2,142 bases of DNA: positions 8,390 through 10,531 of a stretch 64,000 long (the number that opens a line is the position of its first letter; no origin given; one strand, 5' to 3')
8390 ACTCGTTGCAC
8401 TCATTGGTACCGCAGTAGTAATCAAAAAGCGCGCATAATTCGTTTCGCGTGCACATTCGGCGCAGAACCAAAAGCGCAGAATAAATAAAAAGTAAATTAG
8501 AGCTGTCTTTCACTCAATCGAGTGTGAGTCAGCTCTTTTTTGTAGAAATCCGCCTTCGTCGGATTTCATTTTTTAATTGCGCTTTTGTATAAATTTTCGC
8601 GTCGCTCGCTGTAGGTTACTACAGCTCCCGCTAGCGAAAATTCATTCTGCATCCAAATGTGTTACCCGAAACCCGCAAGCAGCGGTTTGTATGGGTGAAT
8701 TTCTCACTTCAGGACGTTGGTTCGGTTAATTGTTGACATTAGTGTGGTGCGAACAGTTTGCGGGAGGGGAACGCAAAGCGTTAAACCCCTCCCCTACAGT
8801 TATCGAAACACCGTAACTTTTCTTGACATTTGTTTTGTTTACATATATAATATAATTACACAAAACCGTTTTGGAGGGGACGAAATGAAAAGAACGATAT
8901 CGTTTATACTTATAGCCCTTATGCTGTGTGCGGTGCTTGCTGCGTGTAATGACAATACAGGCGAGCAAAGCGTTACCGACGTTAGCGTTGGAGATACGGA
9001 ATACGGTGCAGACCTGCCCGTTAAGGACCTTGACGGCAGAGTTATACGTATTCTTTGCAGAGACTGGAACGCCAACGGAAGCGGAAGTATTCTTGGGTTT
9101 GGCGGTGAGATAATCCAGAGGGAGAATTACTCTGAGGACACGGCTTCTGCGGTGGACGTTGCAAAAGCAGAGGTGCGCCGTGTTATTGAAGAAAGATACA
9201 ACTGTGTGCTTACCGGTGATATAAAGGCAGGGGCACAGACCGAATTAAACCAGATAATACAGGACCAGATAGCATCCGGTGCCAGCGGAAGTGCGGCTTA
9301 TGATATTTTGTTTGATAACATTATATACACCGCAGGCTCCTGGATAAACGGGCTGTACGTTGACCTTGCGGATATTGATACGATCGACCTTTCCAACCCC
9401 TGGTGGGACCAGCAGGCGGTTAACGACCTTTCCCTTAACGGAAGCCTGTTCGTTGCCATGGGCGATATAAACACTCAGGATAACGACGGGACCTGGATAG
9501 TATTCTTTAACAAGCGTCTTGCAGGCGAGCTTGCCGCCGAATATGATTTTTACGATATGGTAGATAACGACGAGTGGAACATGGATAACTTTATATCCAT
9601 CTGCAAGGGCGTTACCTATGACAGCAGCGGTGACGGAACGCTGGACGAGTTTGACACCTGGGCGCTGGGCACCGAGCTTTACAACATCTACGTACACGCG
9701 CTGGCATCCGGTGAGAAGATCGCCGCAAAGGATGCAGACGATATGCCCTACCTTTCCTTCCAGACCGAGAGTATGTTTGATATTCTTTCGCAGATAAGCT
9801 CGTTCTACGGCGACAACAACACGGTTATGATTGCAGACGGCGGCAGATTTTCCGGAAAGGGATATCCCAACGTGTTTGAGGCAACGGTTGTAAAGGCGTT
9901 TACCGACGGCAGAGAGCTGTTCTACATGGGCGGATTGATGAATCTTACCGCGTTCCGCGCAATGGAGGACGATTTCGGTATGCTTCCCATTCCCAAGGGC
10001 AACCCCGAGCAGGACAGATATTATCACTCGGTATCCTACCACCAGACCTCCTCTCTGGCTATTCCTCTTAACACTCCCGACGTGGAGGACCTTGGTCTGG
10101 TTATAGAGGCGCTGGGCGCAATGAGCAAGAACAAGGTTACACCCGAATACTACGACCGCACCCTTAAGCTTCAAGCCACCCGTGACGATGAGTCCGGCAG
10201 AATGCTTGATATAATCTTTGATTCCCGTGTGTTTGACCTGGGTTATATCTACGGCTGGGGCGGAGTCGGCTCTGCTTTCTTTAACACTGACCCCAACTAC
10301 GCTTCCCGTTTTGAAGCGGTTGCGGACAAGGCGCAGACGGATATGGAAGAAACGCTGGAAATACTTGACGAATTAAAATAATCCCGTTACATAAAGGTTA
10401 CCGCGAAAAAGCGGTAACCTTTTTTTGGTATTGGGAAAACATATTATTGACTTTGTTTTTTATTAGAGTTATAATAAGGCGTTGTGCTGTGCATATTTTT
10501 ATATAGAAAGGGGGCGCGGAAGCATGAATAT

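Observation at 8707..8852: Dispersed repeat that delivers a perfect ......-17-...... promoter to unrelated genes (copy A)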

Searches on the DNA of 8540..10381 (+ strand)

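Call 57: search_rna_families(source=window, start=8540, end=8900, threshold=evalue, max_evalue=10)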
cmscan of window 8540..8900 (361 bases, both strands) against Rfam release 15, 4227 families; matches with E-value up to 10: 0.
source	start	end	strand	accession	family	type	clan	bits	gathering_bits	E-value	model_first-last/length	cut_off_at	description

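Call 58: search_rna_families(source=L016, start=10832, end=11545, threshold=evalue, max_evalue=10)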
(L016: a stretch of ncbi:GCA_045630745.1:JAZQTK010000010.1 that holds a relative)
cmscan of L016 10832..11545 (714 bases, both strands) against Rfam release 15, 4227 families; matches with E-value up to 10: 41.
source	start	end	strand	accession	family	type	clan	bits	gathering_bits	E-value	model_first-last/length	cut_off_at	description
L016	11355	11436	-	RF04264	mir-5408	Gene; miRNA;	-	33.1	90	0.00066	1-84/84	no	mir-5408 microRNA precursor family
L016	10878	10975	-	RF02434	SpF39_sRNA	Gene; sRNA;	-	33.1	60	0.024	1-109/109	no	Streptococcus sRNA SpF39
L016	11250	11330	-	RF01706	Gut-1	Gene; sRNA;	-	29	50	0.0016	1-77/77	no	Gut-1 RNA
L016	10882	10957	-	RF02844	RefA9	Gene; antisense;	-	25.3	49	0.15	1-64/64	no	Enterococcus sRNA A9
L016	10832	10917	+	RF02434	SpF39_sRNA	Gene; sRNA;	-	22.8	60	2.5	8-109/109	5'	Streptococcus sRNA SpF39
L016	11195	11270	-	RF01772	rnk_pseudo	Cis-reg; leader;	-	22.7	55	0.2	1-108/108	no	Pseudomonas rnk leader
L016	11190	11231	+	RF01359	CRISPR-DR46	Gene; CRISPR;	-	22.1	50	0.78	1-38/38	no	CRISPR RNA direct repeat element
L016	11453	11543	+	RF02379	csRNA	Gene; sRNA;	-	21.2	57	3.3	1-93/93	no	Cia-dependent small RNA csRNA1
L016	10854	10951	-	RF03532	SQ2397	Cis-reg;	-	20.6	100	0.34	1-243/243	no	Cis-regulator of HTH transcription factor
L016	10852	10927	-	RF01226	snoZ5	Gene; snRNA; snoRNA; CD-box;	CL00045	20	60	1.1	1-113/113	no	Small nucleolar RNA Z5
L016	10872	10965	-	RF02029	sraA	Gene; sRNA;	-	19.9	56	2.1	1-95/95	no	sraA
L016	10832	10923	+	RF02029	sraA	Gene; sRNA;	-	19.8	56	2.2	1-95/95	no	sraA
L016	11482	11545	+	RF02064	STnc370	Gene; sRNA;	-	19.8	54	8.7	1-71/71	no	Enterobacterial sRNA STnc370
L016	11154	11241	-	RF02645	Cis2_sRNA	Gene; sRNA;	-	18.9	50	0.18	1-153/153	no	Ruegeria cis2 sRNA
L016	10862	10935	+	RF04097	MIR2630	Gene; miRNA;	-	18.8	144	0.32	1-229/229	no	MIR2630 microRNA precursor family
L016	10865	10931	+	RF01666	rox2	Cis-reg;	-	18.4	55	3.2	1-71/71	no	Drosophila rox2 ncRNA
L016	11500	11545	+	RF02066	STnc320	Gene; sRNA;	-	18.1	50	1.1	1-52/55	3'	Salmonella enterica sRNA STnc320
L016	10878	10952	-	RF02057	STnc40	Gene; sRNA;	-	18.1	45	2.5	1-70/70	no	Salmonella enterica sRNA STnc40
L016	11150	11228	+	RF01394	isrK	Gene; sRNA;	-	18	50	0.2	1-77/77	no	isrK Hfq binding RNA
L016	11386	11478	+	RF00512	Leu_leader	Cis-reg; leader;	-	17.9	50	0.54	1-148/148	no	Leucine operon leader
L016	11516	11542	+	RF00106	RNAI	Gene; antisense;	-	17.7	47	1.1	73-99/102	no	RNAI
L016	10873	10925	+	RF03210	mir-7359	Gene; miRNA;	-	17.7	90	2.4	1-56/56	no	mir-7359 microRNA precursor family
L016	11444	11523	-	RF01772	rnk_pseudo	Cis-reg; leader;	-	17.7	55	2.5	1-108/108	no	Pseudomonas rnk leader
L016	10868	10928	+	RF00979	mir-553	Gene; miRNA;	-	16.3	82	5.4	1-62/62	no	mir-553 microRNA precursor family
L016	11512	11545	-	RF01859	Phe_leader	Cis-reg; leader;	-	15.6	55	9.8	90-125/125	5'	Phenylalanine leader peptide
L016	10933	10957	-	RF03339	mir-3047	Gene; miRNA;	-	15.5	53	6.1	1-61/61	no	mir-3047 microRNA precursor family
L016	11500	11543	+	RF01388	isrD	Gene; sRNA;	-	15.4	37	3.2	1-51/51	no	isrD Hfq binding RNA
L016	11448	11521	-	RF00513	Trp_leader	Cis-reg; leader;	-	15.3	41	3.7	1-100/100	no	Tryptophan operon leader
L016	10864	10931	+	RF00053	mir-7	Gene; miRNA;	-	14.6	51.8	7.3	1-91/91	no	mir-7 microRNA precursor family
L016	10940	11034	+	RF01658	ceN81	Gene; snRNA; snoRNA; HACA-box;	-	14.6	50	9.3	1-126/126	no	Caenorhabditis snoRNA ceN81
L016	11157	11229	+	RF00512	Leu_leader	Cis-reg; leader;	-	14.2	50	4.9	1-148/148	no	Leucine operon leader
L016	10861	10934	-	RF04097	MIR2630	Gene; miRNA;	-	14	144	4.8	1-229/229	no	MIR2630 microRNA precursor family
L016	10901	11057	+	RF02043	HOTTIP_4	Gene; lncRNA;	-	13.8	45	8.7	1-166/166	no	HOXA transcript at the distal tip, conserved region 4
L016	11516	11545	-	RF01394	isrK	Gene; sRNA;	-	13.7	50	2.6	37-77/77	5'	isrK Hfq binding RNA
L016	11398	11477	+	RF01394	isrK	Gene; sRNA;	-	13.3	50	3.2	1-77/77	no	isrK Hfq binding RNA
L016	10832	10963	+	RF02909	rli117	Gene; sRNA;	-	13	87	1.2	119-272/272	5'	Listeria sRNA rli117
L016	10866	10959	+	RF02634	EF3314_EF3315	Gene; sRNA;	-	12.4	100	3.8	1-141/141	no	Enterococcus sRNA EF3314_EF3315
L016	10863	10933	-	RF04120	MIR5998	Gene; miRNA;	-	12.2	180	9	1-173/173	no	MIR5998 microRNA precursor family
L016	10867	10929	+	RF04120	MIR5998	Gene; miRNA;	-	12.2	180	9.2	1-173/173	no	MIR5998 microRNA precursor family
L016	10866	10926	-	RF02616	SSRC8_2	Gene; sRNA;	-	11.1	72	1.6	1-281/281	no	Streptococcus sRNA 8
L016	10876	10918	+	RF00084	CsrC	Gene; sRNA;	CL00106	9.3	61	2.9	208-244/255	no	CsrC RNA family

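Call 69: build_rna_model(alignment_id=A2, structure=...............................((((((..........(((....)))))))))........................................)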
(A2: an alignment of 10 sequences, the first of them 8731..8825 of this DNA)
Model R1 built from alignment A2 (10 sequences, 103 columns); structure: as given.
model positions 90; base pairs 9; branch points 0; effective number of sequences 3.54; information 0.634 bits per position. Calibrated on 0.2 Mb of random sequence (short: E-values are rough).
structure used (alignment columns):
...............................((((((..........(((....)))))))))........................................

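Call 70: search_with_rna_model(model_id=R1, sources=[window, L002, L003, L004, L005, L006, L007, L008, L011, L012, L015, L016], max_evalue=1)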
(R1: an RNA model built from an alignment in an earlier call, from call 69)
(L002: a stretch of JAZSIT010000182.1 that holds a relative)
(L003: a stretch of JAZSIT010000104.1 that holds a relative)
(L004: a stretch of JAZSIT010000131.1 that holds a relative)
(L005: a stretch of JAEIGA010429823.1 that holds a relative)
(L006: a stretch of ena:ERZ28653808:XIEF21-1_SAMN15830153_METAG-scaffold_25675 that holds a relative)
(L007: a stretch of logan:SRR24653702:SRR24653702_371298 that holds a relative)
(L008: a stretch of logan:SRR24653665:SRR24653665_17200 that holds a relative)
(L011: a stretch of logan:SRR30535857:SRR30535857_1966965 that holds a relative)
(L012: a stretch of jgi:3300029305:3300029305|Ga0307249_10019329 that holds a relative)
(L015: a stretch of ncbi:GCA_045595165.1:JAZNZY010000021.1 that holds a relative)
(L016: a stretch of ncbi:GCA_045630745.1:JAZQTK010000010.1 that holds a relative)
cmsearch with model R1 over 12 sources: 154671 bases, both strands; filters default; matches with E-value up to 1: 32.
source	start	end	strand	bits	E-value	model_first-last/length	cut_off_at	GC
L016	7938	8027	+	96.7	5.5e-23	1-90/90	no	0.58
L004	4570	4669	-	88.5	7.2e-21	1-90/90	no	0.46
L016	11323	11412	+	88.4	7.6e-21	1-90/90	no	0.6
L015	19338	19427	+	87.5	1.3e-20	1-90/90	no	0.49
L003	2151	2250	+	87.2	1.6e-20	1-90/90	no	0.48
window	44851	44950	+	87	1.8e-20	1-90/90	no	0.48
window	8731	8830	+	85.6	3.9e-20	1-90/90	no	0.47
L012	9850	9949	+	85.6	3.9e-20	1-90/90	no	0.47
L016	11081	11170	+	85.5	4.2e-20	1-90/90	no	0.58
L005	49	138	-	82.1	3.3e-19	1-90/90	no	0.49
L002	2304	2403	+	70.1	4e-16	1-90/90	no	0.52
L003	3149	3243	+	65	8.3e-15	1-90/90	no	0.55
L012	273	360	-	63.3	2.3e-14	1-90/90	no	0.55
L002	1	76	+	52.4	1.5e-11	25-90/90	5'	0.47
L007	647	733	+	50.3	5.1e-11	1-90/90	no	0.47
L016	5537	5625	+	33.6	1.1e-06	1-90/90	no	0.51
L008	1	62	+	32.4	2.2e-06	37-90/90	5'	0.44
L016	11379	11438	-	31.2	4.7e-06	31-90/90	no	0.57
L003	1930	1996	-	26.5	7.6e-05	27-90/90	no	0.46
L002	7475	7530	+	26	0.0001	1-90/90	no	0.38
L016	7704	7784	-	22.2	0.00097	1-90/90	no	0.49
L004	1310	1394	-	16.2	0.035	1-90/90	no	0.49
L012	443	512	+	14.9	0.074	31-90/90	no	0.51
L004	2743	2770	+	13.8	0.14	32-58/90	no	0.79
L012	11746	11773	-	13.8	0.14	32-58/90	no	0.79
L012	20237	20291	+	13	0.24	1-90/90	no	0.33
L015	17429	17510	-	11.7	0.5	1-90/90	no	0.46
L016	5902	5929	+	11.1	0.72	32-61/90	no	0.57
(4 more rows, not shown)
